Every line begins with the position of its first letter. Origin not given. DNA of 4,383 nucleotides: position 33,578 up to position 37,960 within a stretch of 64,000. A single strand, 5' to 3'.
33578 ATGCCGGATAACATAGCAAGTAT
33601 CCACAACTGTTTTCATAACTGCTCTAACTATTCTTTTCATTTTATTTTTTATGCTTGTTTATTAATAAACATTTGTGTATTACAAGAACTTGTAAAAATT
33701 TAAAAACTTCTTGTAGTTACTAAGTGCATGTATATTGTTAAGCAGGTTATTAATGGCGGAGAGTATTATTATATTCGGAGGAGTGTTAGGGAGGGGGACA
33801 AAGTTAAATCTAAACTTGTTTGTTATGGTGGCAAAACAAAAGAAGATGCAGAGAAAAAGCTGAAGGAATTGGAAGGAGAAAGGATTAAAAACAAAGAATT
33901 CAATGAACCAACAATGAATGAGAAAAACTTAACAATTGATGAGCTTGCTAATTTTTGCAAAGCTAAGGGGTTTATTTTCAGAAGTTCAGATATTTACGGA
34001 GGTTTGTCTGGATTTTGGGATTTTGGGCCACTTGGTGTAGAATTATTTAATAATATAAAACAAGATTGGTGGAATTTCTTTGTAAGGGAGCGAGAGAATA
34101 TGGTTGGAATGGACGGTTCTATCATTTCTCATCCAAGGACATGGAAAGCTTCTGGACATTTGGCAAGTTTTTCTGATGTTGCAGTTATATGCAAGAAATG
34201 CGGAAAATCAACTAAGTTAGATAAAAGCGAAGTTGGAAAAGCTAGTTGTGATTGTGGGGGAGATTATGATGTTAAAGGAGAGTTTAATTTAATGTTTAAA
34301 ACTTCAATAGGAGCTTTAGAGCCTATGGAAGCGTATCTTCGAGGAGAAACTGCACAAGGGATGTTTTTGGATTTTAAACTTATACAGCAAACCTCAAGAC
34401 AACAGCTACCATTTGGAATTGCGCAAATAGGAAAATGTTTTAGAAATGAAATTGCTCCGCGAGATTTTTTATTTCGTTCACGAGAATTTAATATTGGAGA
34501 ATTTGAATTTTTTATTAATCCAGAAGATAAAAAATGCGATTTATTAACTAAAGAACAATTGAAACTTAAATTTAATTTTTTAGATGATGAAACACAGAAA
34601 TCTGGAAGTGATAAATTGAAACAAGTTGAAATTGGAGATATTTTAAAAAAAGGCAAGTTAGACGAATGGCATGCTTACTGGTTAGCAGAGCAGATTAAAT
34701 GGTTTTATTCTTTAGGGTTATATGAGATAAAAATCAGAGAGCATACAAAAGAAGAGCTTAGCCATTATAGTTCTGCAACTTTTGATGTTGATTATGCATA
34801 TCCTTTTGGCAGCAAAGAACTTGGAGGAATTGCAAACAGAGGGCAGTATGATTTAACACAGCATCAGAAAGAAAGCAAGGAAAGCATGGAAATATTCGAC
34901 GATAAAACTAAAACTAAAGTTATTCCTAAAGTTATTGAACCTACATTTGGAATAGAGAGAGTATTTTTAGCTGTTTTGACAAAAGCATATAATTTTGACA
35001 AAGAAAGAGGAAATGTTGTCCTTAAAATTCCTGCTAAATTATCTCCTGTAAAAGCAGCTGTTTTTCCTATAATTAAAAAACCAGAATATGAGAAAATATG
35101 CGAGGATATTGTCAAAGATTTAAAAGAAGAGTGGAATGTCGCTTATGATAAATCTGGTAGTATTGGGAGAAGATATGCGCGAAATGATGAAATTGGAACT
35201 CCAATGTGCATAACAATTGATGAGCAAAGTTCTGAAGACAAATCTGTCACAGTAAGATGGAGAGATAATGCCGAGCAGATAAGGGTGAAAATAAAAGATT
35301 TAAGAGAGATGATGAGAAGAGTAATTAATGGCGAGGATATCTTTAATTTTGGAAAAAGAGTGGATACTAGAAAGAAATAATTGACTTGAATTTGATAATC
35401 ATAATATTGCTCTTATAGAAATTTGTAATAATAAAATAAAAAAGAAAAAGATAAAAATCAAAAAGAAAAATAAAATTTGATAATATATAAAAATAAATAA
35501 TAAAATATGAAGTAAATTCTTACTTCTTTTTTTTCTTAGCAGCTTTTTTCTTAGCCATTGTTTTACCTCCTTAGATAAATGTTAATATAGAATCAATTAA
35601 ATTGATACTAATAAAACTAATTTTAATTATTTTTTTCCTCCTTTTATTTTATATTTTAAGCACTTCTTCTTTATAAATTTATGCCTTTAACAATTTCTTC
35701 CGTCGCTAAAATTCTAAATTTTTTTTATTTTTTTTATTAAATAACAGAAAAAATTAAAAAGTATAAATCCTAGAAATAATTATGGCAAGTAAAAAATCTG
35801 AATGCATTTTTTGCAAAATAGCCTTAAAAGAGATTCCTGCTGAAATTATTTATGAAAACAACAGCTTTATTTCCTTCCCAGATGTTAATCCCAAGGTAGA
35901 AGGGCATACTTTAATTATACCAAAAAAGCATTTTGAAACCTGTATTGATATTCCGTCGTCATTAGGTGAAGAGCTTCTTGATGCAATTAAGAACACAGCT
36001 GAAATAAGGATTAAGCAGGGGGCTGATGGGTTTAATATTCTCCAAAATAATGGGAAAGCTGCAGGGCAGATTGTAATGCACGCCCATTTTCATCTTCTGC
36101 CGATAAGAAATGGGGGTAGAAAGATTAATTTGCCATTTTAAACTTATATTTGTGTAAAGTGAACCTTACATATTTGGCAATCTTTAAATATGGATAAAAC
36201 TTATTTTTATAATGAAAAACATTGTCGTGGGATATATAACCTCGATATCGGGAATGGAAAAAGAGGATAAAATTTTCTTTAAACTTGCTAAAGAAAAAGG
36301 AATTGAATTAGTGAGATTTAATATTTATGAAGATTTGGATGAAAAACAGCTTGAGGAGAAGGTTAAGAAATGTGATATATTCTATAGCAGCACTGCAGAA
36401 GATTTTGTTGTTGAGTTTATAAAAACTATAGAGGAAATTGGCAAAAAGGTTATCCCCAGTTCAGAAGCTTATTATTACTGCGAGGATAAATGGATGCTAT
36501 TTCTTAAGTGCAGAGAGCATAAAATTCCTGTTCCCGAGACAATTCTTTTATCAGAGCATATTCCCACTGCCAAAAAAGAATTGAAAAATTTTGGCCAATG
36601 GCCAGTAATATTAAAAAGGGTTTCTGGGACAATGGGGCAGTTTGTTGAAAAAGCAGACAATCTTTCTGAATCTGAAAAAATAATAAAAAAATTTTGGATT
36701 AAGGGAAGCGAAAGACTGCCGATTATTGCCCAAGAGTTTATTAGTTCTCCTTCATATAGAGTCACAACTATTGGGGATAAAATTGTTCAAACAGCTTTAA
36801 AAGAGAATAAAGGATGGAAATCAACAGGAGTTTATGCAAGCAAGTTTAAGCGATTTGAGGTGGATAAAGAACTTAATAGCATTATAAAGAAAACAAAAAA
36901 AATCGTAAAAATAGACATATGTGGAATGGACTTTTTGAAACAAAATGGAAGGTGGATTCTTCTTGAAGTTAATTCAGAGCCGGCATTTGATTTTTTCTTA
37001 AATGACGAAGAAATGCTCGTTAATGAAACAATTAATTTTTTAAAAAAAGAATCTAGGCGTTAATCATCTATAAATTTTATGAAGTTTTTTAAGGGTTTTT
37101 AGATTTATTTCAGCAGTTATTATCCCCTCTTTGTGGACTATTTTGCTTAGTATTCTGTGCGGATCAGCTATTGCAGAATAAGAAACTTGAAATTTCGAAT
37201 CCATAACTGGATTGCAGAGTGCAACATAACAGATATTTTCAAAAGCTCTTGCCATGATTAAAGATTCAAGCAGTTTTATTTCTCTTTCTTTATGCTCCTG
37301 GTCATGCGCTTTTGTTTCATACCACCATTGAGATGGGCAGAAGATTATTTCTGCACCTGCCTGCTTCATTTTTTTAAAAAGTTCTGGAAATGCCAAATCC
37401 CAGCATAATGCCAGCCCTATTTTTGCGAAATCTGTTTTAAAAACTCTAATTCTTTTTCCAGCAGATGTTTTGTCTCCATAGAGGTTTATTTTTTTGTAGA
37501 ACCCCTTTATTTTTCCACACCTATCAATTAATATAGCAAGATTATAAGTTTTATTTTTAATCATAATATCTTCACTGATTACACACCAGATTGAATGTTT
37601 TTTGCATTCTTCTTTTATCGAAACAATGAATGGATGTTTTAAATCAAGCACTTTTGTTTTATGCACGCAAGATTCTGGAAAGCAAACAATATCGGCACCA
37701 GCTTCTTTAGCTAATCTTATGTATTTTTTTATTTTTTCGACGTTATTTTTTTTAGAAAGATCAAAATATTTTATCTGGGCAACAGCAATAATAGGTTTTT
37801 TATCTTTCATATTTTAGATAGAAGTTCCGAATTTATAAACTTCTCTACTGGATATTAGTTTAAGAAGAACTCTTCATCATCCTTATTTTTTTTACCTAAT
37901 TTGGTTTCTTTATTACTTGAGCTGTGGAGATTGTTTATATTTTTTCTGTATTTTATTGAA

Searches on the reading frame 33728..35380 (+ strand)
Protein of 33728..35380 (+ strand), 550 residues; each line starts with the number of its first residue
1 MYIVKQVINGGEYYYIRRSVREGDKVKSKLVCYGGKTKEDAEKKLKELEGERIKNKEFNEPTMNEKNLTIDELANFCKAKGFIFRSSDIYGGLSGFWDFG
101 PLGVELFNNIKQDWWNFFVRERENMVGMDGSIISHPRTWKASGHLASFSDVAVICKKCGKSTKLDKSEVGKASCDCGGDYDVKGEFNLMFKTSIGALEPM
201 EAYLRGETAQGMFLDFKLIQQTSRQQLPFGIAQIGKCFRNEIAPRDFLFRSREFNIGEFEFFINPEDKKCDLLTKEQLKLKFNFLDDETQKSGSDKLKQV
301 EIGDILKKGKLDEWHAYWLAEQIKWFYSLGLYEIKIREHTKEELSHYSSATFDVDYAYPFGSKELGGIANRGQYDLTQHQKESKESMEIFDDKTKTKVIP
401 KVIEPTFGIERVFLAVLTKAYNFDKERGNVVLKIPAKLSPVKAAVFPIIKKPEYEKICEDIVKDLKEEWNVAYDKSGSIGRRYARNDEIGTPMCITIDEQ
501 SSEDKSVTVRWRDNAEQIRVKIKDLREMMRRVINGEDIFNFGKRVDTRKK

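Call 59: search_protein_families(library=pfam, proteins=[window:33728-35380:+], max_evalue=0.0001)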
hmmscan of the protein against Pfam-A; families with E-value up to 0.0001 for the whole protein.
window:33728-35380:+ (550 aa): 2 families
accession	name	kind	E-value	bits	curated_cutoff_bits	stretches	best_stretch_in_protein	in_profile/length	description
PF03129.25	HGTP_anticodon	-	4.3e-18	65.7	21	1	442-530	1-92/94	Anticodon binding domain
PF00587.30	tRNA-synt_2b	-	4e-08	34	29.3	1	221-267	28-75/179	tRNA synthetase class II core domain (G, H, P, S and T)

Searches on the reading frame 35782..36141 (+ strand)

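Call 93: search_protein_families(library=pfam, proteins=[window:35782-36141:+], max_evalue=0.001)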
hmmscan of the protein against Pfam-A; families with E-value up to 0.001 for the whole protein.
window:35782-36141:+ (119 aa): 3 families
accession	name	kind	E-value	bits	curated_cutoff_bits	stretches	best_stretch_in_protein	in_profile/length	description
PF01230.28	HIT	-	5.2e-22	78.8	21.5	1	16-110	2-97/98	HIT domain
PF11969.13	DcpS_C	-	1e-15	58.7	24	1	7-108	1-102/114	Scavenger mRNA decapping enzyme C-term binding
PF04677.20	CwfJ_C_1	-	0.00015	22.1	21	1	4-109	10-110/122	Protein similar to CwfJ C-terminus 1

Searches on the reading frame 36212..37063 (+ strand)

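Call 59: search_protein_families(library=pfam, proteins=[window:36212-37063:+], max_evalue=0.0001)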
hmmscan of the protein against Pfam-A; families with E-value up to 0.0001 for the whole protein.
window:36212-37063:+ (283 aa): 2 families
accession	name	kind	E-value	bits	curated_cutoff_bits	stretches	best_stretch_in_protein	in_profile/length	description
PF08443.16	RimK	-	2.1e-15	57.3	21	1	92-262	3-172/188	RimK-like ATP-grasp domain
PF02655.19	ATP-grasp_3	-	1.4e-09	38.7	23.2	1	90-255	1-155/160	ATP-grasp domain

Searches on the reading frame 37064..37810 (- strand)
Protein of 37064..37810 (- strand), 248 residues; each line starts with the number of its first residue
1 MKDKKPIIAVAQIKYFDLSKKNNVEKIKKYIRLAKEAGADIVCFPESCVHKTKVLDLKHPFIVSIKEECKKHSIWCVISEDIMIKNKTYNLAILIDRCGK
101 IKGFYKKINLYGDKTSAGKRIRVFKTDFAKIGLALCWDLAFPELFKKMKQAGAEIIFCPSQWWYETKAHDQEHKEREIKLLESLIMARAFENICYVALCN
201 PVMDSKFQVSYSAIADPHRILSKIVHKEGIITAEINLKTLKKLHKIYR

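Call 59: search_protein_families(library=pfam, proteins=[window:37064-37810:-], max_evalue=0.0001)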
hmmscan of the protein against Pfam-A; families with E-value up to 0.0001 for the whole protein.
window:37064-37810:- (248 aa): 1 family
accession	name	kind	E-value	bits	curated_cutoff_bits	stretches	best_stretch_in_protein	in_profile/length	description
PF00795.27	CN_hydrolase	-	1e-32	113.9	23.2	1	8-243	2-254/256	Carbon-nitrogen hydrolase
